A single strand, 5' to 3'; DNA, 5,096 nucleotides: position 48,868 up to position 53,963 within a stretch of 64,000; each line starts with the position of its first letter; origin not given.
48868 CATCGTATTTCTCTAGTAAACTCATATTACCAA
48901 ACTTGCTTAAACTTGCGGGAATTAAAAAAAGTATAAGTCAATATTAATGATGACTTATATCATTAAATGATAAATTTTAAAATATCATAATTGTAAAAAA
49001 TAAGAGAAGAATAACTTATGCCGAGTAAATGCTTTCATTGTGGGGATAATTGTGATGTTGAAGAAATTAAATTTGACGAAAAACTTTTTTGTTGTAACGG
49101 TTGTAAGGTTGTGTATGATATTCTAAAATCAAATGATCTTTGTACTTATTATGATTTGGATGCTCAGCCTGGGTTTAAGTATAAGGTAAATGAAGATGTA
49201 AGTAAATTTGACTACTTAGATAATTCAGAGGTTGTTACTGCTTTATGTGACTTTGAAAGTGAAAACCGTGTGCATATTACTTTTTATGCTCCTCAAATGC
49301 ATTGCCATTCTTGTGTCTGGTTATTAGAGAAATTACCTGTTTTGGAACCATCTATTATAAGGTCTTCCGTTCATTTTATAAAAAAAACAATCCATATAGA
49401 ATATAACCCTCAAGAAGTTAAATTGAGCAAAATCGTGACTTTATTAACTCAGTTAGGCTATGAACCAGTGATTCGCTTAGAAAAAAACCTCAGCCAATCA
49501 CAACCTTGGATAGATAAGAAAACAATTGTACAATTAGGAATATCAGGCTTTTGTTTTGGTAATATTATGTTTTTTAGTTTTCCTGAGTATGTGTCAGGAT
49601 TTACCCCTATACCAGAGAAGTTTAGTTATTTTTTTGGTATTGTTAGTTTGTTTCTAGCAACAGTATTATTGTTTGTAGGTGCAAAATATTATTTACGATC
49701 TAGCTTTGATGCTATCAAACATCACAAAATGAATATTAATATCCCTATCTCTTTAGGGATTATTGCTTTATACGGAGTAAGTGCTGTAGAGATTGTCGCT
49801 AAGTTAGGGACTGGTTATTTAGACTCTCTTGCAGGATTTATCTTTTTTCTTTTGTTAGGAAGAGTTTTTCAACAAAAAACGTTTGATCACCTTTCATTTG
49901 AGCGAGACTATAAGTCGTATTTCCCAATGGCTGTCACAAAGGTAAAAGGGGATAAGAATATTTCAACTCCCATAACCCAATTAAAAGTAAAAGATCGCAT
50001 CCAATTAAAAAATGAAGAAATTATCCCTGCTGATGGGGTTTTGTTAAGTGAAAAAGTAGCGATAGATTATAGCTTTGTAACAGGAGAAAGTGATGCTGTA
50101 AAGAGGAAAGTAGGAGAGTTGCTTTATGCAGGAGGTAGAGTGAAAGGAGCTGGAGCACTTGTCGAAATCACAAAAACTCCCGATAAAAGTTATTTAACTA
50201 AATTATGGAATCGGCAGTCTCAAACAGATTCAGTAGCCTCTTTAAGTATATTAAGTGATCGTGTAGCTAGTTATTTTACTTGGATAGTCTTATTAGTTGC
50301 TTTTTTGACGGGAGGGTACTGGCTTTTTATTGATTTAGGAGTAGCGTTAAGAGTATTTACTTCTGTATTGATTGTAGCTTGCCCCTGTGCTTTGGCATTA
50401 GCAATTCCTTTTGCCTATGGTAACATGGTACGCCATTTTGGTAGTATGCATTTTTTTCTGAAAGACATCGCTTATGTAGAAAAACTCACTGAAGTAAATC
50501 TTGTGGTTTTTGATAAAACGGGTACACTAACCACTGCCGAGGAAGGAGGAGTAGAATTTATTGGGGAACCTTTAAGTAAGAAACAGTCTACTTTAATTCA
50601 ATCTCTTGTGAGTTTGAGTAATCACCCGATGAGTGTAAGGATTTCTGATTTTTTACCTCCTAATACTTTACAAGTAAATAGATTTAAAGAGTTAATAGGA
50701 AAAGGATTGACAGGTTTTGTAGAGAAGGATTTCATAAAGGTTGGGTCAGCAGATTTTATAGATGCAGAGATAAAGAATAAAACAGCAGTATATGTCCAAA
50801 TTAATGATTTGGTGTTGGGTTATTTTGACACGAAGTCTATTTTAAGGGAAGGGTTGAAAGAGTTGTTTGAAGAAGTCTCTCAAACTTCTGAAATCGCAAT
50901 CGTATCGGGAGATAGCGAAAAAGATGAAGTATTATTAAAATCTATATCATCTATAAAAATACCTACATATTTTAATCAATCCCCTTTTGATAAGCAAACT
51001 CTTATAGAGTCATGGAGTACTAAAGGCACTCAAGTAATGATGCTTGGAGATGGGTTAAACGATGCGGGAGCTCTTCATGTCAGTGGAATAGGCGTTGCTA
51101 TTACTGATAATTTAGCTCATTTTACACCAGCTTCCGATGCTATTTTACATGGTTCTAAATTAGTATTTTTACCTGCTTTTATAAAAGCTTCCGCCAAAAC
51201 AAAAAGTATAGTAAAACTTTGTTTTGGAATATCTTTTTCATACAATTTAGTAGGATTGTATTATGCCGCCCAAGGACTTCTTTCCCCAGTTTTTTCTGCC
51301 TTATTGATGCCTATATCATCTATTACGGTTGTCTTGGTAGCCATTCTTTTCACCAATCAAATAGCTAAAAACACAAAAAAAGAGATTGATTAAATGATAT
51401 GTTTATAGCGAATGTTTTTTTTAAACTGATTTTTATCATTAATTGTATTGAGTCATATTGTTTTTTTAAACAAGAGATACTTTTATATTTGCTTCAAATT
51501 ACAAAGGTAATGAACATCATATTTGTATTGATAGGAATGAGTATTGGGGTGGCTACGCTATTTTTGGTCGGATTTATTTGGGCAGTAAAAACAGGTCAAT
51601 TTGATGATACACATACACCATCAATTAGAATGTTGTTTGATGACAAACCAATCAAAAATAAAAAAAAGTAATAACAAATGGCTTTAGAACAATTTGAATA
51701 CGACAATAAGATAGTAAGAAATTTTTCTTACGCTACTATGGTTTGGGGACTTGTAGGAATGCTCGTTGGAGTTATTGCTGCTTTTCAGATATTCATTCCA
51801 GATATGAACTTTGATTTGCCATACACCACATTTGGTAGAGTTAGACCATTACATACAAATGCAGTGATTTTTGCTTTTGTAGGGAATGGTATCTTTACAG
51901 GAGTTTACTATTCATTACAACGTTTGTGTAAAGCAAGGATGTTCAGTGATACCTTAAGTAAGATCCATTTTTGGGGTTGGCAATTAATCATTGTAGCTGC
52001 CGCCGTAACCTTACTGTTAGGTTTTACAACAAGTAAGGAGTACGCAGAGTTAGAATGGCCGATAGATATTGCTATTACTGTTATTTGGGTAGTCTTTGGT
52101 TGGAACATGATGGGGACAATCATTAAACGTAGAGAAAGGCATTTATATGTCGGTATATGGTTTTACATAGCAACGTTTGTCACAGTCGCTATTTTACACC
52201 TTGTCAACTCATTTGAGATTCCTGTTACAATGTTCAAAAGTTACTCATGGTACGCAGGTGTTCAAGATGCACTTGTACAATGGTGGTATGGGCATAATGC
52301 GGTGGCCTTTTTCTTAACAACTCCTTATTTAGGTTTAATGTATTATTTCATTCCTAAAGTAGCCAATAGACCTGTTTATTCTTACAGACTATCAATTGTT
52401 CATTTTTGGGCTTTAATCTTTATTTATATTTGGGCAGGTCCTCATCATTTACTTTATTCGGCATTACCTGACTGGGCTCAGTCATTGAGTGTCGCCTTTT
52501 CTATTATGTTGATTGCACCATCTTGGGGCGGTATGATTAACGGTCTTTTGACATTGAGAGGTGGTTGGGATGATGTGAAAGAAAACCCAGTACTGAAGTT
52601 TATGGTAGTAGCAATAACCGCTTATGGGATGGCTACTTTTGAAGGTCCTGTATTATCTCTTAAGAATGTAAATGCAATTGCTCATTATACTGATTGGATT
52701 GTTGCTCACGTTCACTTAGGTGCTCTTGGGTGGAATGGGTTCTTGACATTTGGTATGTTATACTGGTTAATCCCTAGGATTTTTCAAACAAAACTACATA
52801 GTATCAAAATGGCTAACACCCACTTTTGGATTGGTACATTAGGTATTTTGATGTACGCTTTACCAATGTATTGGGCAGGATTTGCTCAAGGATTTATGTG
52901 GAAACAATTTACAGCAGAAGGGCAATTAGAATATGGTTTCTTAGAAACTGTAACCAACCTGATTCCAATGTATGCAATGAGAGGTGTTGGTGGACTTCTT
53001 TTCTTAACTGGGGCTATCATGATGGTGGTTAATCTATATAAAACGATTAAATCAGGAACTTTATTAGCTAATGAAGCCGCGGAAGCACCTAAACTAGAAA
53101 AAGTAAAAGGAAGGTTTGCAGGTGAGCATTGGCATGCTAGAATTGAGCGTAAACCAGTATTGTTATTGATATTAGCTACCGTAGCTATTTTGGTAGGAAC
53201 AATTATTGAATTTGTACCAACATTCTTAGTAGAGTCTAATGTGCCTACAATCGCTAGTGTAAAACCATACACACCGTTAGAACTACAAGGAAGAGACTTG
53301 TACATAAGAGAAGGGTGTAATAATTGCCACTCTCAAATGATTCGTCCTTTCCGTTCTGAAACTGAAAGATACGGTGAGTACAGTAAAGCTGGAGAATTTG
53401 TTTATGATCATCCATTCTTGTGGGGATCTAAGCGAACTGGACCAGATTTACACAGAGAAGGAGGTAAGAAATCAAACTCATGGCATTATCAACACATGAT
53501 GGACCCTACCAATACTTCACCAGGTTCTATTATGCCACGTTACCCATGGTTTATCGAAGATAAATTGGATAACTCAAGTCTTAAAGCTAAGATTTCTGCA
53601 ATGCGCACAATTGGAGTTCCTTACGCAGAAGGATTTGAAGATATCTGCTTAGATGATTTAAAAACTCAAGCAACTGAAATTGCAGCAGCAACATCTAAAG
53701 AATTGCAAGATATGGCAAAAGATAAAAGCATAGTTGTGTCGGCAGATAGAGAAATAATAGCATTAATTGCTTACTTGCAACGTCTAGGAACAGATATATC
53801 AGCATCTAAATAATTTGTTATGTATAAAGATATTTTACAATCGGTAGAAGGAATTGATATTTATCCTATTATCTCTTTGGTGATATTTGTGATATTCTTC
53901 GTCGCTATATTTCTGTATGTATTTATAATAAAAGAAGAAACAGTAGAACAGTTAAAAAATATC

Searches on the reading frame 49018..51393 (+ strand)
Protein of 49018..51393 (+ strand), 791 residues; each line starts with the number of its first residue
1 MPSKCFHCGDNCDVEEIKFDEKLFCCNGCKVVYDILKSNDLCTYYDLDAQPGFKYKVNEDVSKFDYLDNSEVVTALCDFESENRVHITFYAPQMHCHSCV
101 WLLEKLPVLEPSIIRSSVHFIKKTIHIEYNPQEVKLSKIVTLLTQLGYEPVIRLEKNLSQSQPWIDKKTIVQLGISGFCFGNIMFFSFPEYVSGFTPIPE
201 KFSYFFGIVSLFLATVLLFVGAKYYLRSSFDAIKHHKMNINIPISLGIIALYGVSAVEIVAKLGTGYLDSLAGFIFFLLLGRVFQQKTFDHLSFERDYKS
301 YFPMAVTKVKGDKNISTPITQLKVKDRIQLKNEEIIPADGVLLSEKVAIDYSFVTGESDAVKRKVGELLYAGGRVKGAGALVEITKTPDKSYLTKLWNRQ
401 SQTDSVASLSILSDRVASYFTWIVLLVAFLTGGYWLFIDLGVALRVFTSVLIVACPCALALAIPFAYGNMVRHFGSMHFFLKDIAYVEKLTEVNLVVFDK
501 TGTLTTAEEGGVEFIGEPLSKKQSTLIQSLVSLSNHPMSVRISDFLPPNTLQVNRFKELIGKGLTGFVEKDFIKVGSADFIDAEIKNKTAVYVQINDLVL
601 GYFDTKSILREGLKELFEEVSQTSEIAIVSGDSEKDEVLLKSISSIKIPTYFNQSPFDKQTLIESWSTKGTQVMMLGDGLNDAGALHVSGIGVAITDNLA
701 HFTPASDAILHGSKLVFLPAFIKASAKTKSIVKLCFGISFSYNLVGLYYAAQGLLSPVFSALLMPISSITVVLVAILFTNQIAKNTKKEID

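Call 3: search_protein_families(library=pfam, proteins=[window:49018-51393:+], max_evalue=0.01)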
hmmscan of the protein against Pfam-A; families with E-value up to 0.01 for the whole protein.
window:49018-51393:+ (791 aa): 5 families
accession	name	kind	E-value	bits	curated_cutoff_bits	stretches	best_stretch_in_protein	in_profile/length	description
PF00122.25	E1-E2_ATPase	-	1.8e-35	122.5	28.1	1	303-471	4-175/181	E1-E2 ATPase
PF00702.32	Hydrolase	-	4e-14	53.9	26.4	1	494-689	2-190/191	haloacid dehalogenase-like hydrolase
PF12156.14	ATPase-cat_bd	-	2e-10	41.7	27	1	4-76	1-81/86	Putative metal-binding domain of cation transport ATPase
PF00403.32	HMA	-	0.00013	22.7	24.8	1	88-149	1-62/62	Heavy-metal-associated domain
PF08282.18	Hydrolase_3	-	0.00036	20.8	20.9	0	660-697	193-230/255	haloacid dehalogenase-like hydrolase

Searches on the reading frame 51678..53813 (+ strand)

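Call 3: search_protein_families(library=pfam, proteins=[window:51678-53813:+], max_evalue=0.01)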
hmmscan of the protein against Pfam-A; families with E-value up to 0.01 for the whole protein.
window:51678-53813:+ (711 aa): 2 families
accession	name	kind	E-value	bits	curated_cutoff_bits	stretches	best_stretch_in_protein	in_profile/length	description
PF00115.25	COX1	-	1.9e-118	396.5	34.8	1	11-441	1-436/436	Cytochrome C and Quinol oxidase polypeptide I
PF02433.20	FixO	-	3.3e-98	328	29.6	1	486-707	1-219/219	Cytochrome C oxidase, mono-heme subunit/FixO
